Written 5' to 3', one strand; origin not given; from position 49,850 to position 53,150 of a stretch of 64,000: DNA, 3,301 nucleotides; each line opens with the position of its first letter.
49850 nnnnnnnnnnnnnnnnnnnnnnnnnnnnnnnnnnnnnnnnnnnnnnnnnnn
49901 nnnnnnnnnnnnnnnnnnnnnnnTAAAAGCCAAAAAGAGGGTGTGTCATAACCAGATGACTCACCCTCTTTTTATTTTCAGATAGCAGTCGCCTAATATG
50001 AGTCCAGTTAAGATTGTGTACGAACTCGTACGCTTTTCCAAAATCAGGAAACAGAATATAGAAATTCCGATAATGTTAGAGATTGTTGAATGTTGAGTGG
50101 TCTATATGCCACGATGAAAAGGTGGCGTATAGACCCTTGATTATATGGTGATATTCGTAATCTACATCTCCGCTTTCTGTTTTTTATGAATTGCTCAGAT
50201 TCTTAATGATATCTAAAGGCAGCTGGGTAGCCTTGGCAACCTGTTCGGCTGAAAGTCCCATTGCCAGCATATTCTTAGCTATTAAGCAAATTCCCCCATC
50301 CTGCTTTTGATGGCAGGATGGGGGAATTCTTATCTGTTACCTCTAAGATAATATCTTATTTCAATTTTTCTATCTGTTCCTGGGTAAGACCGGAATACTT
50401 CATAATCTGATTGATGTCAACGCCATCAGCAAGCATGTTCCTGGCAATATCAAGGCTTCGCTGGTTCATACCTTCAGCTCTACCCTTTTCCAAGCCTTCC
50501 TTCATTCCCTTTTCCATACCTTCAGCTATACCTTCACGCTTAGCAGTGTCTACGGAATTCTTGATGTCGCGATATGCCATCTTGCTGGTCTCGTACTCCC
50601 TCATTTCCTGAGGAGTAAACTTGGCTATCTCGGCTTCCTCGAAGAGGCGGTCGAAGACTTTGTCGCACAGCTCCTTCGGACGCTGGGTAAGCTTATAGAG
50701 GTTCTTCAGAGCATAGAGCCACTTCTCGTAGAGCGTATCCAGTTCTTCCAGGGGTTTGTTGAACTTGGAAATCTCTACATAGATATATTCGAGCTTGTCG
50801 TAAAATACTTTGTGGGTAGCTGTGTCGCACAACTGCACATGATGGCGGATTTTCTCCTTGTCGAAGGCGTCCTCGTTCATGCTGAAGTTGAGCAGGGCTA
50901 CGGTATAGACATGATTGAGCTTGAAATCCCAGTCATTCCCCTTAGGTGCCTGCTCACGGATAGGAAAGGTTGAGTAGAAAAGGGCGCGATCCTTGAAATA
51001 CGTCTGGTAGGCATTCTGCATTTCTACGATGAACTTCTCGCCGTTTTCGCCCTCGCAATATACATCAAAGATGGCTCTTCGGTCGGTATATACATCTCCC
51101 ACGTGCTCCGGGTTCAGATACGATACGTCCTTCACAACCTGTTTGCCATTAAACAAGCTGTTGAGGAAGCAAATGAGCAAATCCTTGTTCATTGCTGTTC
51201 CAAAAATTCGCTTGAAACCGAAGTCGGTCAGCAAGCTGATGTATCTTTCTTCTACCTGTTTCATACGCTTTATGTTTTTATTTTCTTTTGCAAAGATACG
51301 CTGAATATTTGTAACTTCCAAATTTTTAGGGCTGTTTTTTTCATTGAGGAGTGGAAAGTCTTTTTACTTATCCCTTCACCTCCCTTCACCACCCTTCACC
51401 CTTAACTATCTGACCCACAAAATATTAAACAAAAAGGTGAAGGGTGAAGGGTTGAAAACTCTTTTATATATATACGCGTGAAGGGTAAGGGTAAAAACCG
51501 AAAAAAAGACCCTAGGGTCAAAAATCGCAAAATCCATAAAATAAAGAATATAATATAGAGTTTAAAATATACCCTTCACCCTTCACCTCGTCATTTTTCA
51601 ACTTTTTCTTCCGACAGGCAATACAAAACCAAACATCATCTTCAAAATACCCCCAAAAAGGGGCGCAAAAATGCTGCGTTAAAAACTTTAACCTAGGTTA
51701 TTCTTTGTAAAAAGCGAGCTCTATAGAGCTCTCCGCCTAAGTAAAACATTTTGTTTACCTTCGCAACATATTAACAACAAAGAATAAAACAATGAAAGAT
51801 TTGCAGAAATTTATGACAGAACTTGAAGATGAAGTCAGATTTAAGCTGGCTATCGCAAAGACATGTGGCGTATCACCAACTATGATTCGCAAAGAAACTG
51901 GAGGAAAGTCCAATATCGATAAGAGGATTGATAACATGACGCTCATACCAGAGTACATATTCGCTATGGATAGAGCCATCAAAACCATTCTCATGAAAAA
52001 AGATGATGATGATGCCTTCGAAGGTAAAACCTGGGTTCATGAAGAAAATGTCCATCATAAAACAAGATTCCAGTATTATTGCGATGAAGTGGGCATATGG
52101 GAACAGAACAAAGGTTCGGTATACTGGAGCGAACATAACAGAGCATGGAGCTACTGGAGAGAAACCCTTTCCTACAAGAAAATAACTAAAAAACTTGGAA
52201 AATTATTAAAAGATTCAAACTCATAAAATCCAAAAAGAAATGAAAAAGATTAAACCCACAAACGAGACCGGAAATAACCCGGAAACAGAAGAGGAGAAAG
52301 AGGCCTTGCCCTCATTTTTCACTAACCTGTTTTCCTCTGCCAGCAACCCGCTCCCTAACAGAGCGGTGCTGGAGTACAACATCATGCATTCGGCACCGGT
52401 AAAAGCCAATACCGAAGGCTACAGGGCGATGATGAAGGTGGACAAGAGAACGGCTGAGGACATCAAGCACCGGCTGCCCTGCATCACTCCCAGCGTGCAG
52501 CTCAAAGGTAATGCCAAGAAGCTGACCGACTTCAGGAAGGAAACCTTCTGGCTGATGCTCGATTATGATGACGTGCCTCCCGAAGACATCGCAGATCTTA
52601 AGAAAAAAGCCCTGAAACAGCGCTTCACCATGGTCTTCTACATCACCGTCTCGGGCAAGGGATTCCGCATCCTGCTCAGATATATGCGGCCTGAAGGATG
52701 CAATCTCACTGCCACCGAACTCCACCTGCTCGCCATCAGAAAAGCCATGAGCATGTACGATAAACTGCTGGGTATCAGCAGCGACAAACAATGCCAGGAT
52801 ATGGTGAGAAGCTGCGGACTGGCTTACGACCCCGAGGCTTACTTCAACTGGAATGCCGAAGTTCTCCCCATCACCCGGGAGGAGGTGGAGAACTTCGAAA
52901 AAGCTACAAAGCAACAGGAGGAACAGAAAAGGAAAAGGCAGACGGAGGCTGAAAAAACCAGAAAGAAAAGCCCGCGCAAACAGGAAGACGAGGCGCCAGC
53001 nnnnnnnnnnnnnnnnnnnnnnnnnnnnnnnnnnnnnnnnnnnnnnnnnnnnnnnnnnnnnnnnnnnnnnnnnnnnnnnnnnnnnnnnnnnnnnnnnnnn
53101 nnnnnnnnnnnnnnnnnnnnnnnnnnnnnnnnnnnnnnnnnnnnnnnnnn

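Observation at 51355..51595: Iteron-like array of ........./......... repeats with embedded palindromes, upstream of a primase-like gene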

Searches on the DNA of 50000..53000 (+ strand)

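Call 7: search_rna_families(source=window, start=50000, end=53000, threshold=evalue, max_evalue=10)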
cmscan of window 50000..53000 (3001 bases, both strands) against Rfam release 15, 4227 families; matches with E-value up to 10: 13.
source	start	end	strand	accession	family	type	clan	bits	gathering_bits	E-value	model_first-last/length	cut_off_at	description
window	51370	51461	-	RF00451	MIR395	Gene; miRNA;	-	23.2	56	0.1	1-104/104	no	mir-395 microRNA precursor family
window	50282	50331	-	RF03318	mir-2208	Gene; miRNA;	-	22.1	70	0.25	1-61/61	no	mir-2208 microRNA precursor family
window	51911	51934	-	RF01354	CRISPR-DR45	Gene; CRISPR;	-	20.9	37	2.8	1-24/24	no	CRISPR RNA direct repeat element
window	51370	51461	+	RF00451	MIR395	Gene; miRNA;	-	20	56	0.83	1-104/104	no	mir-395 microRNA precursor family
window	50289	50328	-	RF03658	mir-2300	Gene; miRNA;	-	18.8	90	2.5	16-59/74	no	mir-2300 microRNA precursor family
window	50310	50381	+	RF00097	snoR71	Gene; snRNA; snoRNA; CD-box;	-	18.2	40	3.3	1-107/107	no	Plant small nucleolar RNA R71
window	50289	50328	+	RF03658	mir-2300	Gene; miRNA;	-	17.8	90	4.6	16-59/74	no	mir-2300 microRNA precursor family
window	51385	51458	-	RF03872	MIR6426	Gene; miRNA;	-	17.6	96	6.5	1-84/84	no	MIR6426 microRNA precursor family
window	51946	51968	+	RF03213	mir-5885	Gene; miRNA;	-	16.1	64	7.3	1-65/65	no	mir-5885 microRNA precursor family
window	51390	51453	+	RF04133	MIR2646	Gene; miRNA;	-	15.1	245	4.4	1-256/256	no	MIR2646 microRNA precursor family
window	52425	52459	+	RF01152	sR1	Gene; snRNA; snoRNA; CD-box;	-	13.8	45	2.3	1-57/57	no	Small nucleolar RNA sR1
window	52425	52445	+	RF01276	sR53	Gene; snRNA; snoRNA; CD-box;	-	13.4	49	7.2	1-60/60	no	Small nucleolar RNA sR53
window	51482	51549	+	RF02504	Atu_L1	Gene; sRNA;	-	13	60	9.4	24-92/174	no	Rhizobiales sRNA Atu_L1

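Call 31: search_dna_similar(query=window:51330-51800:+, collection=plasmids, mode=distant, max_evalue=0.01)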
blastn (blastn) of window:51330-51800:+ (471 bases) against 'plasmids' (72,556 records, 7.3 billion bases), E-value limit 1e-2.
No match.

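Call 32: search_dna_similar(query=window:51330-51800:+, collection=phages, mode=distant, max_evalue=0.01)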
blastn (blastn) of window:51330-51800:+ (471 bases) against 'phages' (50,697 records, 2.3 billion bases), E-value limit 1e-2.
Records with a match: 1; places in all: 1; records where one place covers at least 80% of the query: 0.
Best place of each record, by identity: 80-90% 1.
By first word of the organism name: Bacteriophage 1.
By host as written in the record: - 1.
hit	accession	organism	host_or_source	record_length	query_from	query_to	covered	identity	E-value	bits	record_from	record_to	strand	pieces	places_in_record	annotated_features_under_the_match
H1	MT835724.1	Bacteriophage sp.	human fecal samples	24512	53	264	45%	81.9%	2e-50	205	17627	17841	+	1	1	record has no annotation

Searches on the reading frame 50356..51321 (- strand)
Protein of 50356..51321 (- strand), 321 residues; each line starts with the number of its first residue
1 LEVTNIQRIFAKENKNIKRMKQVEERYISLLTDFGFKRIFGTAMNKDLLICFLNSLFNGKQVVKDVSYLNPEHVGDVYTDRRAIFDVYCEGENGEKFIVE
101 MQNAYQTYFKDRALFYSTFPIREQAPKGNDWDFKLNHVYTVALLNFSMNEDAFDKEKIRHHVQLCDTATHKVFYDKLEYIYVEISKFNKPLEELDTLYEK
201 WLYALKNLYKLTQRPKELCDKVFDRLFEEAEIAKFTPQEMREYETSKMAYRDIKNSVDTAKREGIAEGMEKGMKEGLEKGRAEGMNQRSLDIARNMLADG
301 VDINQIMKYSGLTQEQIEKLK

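Call 6: search_protein_families(library=pfam, proteins=[window:50356-51321:-])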
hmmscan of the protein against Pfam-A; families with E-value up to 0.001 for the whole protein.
window:50356-51321:- (321 aa): 1 family
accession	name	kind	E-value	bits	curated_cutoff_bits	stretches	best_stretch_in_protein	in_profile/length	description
PF12784.13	PDDEXK_2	-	7.8e-72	242.1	27.4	1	31-260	2-229/229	PD-(D/E)XK nuclease family transposase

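Call 14: search_protein_families(library=ncbifam, proteins=[window:50356-51264:-], max_evalue=0.1)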
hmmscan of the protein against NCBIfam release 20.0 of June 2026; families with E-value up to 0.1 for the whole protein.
window:50356-51264:- (302 aa): 7 families
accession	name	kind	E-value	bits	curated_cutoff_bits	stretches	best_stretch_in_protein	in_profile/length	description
TIGR01784.1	T_den_put_tspse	subfamily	1.7e-30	106.8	52.1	1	13-301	2-273/273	Rpn family recombination-promoting nuclease/putative transposase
NF004267.1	PRK05687.1-3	equivalog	3e-08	33.1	293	1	208-271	41-105/266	flagellar assembly protein FliH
NF004270.2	PRK05687.2-1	equivalog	3.1e-05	23.7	180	1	218-267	19-84/223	flagellar assembly protein FliH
NF009925.1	PRK13386.1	equivalog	5.6e-05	22.5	192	1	215-269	14-70/228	flagellar assembly protein FliH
NF007361.0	PRK09857.1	equivalog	0.00021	20.9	583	1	258-299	247-288/292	recombination-promoting nuclease RpnA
NF004266.1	PRK05687.1-1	equivalog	0.00061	19.3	260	1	218-269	33-85/230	flagellar assembly protein FliH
NF007418.0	PRK09956.1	equivalog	0.0047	16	583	1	226-297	235-302/308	ISNCY family transposase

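Call 113: search_protein_families(library=padloc, proteins=[window:50356-51264:-], max_evalue=0.001)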
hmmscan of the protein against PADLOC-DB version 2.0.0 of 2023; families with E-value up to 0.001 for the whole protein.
window:50356-51264:- (302 aa): 1 family
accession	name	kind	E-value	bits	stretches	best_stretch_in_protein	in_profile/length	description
PDLC01084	C3a178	-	1e-09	36.7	1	208-283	13-89/90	putative invertase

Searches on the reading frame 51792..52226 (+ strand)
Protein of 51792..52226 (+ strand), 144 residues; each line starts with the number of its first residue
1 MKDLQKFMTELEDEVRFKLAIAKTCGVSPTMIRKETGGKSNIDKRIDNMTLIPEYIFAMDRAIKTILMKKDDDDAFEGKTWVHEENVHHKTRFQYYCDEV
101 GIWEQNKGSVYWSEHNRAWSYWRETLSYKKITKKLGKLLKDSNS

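Call 6: search_protein_families(library=pfam, proteins=[window:51792-52226:+])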
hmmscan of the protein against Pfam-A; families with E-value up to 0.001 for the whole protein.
window:51792-52226:+ (144 aa): 0 families

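Call 9: find_encoding_contigs(protein=window:51792-52226:+, flank=6000, max_places=10)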
Protein window:51792-52226:+ (144 aa): 23 contigs read that carry it; 10 places shown.
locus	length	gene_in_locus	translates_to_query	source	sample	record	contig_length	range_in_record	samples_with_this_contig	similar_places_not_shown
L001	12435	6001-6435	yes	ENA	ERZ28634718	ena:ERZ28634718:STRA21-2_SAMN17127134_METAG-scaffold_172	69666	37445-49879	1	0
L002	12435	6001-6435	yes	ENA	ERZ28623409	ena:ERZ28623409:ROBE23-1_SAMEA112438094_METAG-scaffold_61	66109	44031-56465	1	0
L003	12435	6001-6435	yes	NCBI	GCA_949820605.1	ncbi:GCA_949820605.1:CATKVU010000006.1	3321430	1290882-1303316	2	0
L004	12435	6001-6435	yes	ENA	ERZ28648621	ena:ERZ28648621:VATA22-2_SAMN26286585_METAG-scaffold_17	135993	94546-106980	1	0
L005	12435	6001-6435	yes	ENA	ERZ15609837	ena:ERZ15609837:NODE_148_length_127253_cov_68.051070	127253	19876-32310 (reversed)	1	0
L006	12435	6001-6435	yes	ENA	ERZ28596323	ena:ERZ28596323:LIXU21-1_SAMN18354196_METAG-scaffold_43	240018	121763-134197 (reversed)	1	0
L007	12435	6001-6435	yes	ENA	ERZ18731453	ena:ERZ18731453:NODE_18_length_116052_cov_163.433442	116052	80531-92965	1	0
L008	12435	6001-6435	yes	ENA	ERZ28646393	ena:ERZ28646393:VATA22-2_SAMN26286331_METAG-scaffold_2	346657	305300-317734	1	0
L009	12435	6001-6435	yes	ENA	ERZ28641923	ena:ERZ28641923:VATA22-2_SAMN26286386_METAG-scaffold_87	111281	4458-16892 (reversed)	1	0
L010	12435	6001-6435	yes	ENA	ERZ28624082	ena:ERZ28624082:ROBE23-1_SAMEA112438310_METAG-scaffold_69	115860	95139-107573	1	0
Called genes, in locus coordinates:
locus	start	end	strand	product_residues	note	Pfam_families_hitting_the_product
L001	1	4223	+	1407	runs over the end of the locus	PF05359:DUF748 (weak), PF04357:TamB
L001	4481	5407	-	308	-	PF12784:PDDEXK_2, PF27070:HTH_Rpn_C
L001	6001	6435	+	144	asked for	-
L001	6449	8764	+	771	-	PF08800:BT4734-like_N, PF05272:VapE-like_dom, PF19263:DUF5906 (weak)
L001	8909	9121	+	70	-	PF14053:DUF4248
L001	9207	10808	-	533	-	PF09820:AAA-ATPase_like, PF08011:PDDEXK_9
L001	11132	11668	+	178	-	PF18291:HU-HIG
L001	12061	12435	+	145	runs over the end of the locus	PF01510:Amidase_2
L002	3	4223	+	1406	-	PF05359:DUF748 (faint), PF04357:TamB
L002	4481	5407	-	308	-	PF12784:PDDEXK_2, PF27070:HTH_Rpn_C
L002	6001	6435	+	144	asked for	-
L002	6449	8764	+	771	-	PF08800:BT4734-like_N, PF05272:VapE-like_dom, PF19263:DUF5906 (weak)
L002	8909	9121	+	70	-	PF14053:DUF4248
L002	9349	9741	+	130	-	PF10543:ORF6N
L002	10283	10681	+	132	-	-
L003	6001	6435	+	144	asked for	-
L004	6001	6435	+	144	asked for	-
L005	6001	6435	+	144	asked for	-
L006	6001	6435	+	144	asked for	-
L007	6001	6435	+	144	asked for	-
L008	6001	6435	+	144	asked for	-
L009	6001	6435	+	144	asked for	-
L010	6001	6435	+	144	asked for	-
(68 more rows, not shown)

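Call 14: search_protein_families(library=ncbifam, proteins=[window:51792-52226:+], max_evalue=0.1)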
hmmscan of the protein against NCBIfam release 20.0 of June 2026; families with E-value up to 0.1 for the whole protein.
window:51792-52226:+ (144 aa): 0 families

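Call 15: search_protein_families(library=phrogs, proteins=[window:51792-52226:+], max_evalue=0.1)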
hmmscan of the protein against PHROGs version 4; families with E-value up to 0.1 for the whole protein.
window:51792-52226:+ (144 aa): 0 families

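Call 16: find_homologous_proteins(query=window:51792-52226:+)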
Query window:51792-52226:+ (144 aa): 60 proteins with E <= 0.001 among 61 candidates.
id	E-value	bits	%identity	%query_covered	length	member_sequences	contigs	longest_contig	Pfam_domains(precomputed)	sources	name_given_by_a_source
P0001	2.8e-87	308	97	100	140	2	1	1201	-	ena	-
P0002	2.6e-85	302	92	100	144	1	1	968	-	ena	-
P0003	3.6e-84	298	90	100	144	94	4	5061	-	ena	-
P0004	5.3e-83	294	90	99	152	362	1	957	-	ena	-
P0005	8.5e-82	290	87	100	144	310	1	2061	-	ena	-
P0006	1.2e-81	290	88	99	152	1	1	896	-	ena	-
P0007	1.1e-79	283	85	100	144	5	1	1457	-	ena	-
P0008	1.1e-79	283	87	99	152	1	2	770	-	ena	-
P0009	3.4e-79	282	86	99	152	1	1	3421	-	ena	-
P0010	1.8e-78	279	85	100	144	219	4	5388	-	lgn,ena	-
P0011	2.5e-78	279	84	99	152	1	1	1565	-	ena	-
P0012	2.5e-78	279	84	100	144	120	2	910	-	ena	-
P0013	1.2e-77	277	85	99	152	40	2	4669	-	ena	-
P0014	8.8e-77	274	83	100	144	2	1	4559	-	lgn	-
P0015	7.2e-76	271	84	99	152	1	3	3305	-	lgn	-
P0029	6.4e-70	252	76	99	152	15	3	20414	-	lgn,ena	-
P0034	9.6e-57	209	69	95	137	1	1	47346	-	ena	-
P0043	4.6e-46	174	59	93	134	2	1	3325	-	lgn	-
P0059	3.0e-22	97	59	49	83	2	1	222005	-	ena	-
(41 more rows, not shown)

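Call 17: find_encoding_contigs(protein=P0034, flank=4000, max_places=4)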
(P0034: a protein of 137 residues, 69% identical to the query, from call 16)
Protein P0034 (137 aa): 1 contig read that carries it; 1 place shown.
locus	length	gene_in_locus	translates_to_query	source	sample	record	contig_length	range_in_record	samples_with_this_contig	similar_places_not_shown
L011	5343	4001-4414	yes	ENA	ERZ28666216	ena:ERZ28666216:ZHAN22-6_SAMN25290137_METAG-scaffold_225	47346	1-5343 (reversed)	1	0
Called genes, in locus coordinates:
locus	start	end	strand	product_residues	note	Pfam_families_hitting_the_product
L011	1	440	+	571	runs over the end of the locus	PF00749:tRNA-synt_1c, PF03950:tRNA-synt_1c_C, PF20974:tRNA-synt_1c_C2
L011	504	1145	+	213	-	PF09335:VTT_dom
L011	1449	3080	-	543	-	PF09820:AAA-ATPase_like, PF08011:PDDEXK_9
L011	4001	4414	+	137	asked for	-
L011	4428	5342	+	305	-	?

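Call 18: find_encoding_contigs(protein=P0029, flank=4000, max_places=4)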
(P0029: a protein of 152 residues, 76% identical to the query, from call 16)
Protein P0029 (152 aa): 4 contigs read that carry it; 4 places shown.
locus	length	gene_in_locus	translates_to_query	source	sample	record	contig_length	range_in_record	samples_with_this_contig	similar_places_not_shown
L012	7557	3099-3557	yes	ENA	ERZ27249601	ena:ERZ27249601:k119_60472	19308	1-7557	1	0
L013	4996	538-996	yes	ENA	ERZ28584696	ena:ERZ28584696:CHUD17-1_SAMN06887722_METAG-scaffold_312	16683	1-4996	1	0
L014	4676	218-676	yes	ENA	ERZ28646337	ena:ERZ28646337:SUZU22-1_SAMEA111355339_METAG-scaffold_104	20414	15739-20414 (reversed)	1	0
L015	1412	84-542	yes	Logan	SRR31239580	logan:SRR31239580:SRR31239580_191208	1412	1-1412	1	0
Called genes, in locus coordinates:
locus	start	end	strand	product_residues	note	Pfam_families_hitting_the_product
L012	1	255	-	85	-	?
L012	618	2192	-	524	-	PF09820:AAA-ATPase_like, PF08011:PDDEXK_9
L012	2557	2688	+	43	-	-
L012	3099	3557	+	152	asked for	-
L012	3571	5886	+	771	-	PF08800:BT4734-like_N, PF05272:VapE-like_dom, PF19263:DUF5906 (weak)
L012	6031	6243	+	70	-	PF14053:DUF4248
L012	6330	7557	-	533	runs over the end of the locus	PF09820:AAA-ATPase_like, PF08011:PDDEXK_9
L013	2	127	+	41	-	?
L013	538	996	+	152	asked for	-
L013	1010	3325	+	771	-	PF08800:BT4734-like_N, PF05272:VapE-like_dom, PF19263:DUF5906 (weak)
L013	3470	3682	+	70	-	PF14053:DUF4248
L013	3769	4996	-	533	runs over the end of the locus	PF09820:AAA-ATPase_like, PF08011:PDDEXK_9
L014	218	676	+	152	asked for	-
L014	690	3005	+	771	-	PF08800:BT4734-like_N, PF05272:VapE-like_dom, PF19263:DUF5906 (weak)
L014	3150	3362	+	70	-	PF14053:DUF4248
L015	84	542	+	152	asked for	-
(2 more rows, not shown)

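Call 19: find_encoding_contigs(protein=P0043, flank=4000, max_places=4)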
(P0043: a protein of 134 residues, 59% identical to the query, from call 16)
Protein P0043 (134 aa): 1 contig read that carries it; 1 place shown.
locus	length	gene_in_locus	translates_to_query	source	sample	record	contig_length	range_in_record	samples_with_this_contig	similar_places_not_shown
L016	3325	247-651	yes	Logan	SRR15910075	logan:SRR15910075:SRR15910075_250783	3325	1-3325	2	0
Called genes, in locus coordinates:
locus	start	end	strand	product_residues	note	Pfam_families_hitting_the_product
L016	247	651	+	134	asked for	-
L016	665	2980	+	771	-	PF08800:BT4734-like_N, PF05272:VapE-like_dom, PF19263:DUF5906 (weak)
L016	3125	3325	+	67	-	PF14053:DUF4248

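Call 20: find_encoding_contigs(protein=P0059, flank=4000, max_places=4)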
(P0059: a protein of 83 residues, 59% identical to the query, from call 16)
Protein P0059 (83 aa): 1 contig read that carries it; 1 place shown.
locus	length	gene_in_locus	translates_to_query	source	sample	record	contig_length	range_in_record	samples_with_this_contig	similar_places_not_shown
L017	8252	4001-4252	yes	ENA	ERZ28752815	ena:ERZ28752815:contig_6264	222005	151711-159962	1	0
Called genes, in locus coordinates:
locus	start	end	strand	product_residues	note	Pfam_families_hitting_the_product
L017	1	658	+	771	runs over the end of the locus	PF08800:BT4734-like_N, PF05272:VapE-like_dom, PF19263:DUF5906 (weak)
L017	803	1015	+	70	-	PF14053:DUF4248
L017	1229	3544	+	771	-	PF08800:BT4734-like_N, PF05272:VapE-like_dom, PF19263:DUF5906 (weak)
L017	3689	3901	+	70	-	PF14053:DUF4248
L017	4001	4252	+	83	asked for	-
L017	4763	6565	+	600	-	PF05272:VapE-like_dom, PF19263:DUF5906 (weak)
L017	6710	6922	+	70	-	PF14053:DUF4248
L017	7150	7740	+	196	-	PF00239:Resolvase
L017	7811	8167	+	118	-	-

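Call 83: search_protein_families(library=pfam, proteins=[window:51792-52226:+], max_evalue=10)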
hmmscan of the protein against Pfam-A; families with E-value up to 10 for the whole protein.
window:51792-52226:+ (144 aa): 0 families

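Call 91: predict_structure(protein=window:51792-52226:+)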
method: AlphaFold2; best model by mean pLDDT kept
length: 144 residues; sequences in the alignment: 1
mean_pLDDT: 53.9   pTM: 0.47
mean pLDDT of the five models: 53.9, 51.0, 44.7, 40.3, 39.5
residues with pLDDT >= 90: 0; 70-90: 20; 50-70: 58; < 50: 66
segments of 3 or more residues with pLDDT < 50: 42-47, 68-126
pLDDT, mean of each block of 10 residues (from residue 1): 74 67 60 61 49 66 57 37 37 42 36 38 50 75 67
secondary structure, 60 per line:
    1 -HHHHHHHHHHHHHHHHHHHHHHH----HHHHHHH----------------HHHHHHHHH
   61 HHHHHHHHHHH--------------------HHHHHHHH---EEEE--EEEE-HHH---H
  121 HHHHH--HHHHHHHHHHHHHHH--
elements in order: H2-24 H29-35 H52-71 H92-99 E103-106 E109-112 H120-125 H128-142

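Call 95: search_solved_structures(query=A3, max_evalue=10)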
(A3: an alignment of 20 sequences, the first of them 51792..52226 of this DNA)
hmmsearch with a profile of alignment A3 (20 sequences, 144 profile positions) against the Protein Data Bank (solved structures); distinct sequences matched with E-value up to 10: 3.
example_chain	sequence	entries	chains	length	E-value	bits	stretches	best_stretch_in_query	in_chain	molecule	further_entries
7qep_C2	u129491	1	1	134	0.15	15.2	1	11-50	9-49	40S RIBOSOMAL PROTEIN S12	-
8ouw_E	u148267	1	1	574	0.35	13.9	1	69-123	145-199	Cell division control protein 45 homolog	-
2rh0_A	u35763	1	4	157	0.75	12.8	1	24-84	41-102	NudC domain-containing protein 2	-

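Call 113: search_protein_families(library=padloc, proteins=[window:51792-52226:+], max_evalue=0.001)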
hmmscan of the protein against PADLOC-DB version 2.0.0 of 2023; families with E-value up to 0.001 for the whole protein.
window:51792-52226:+ (144 aa): 0 families
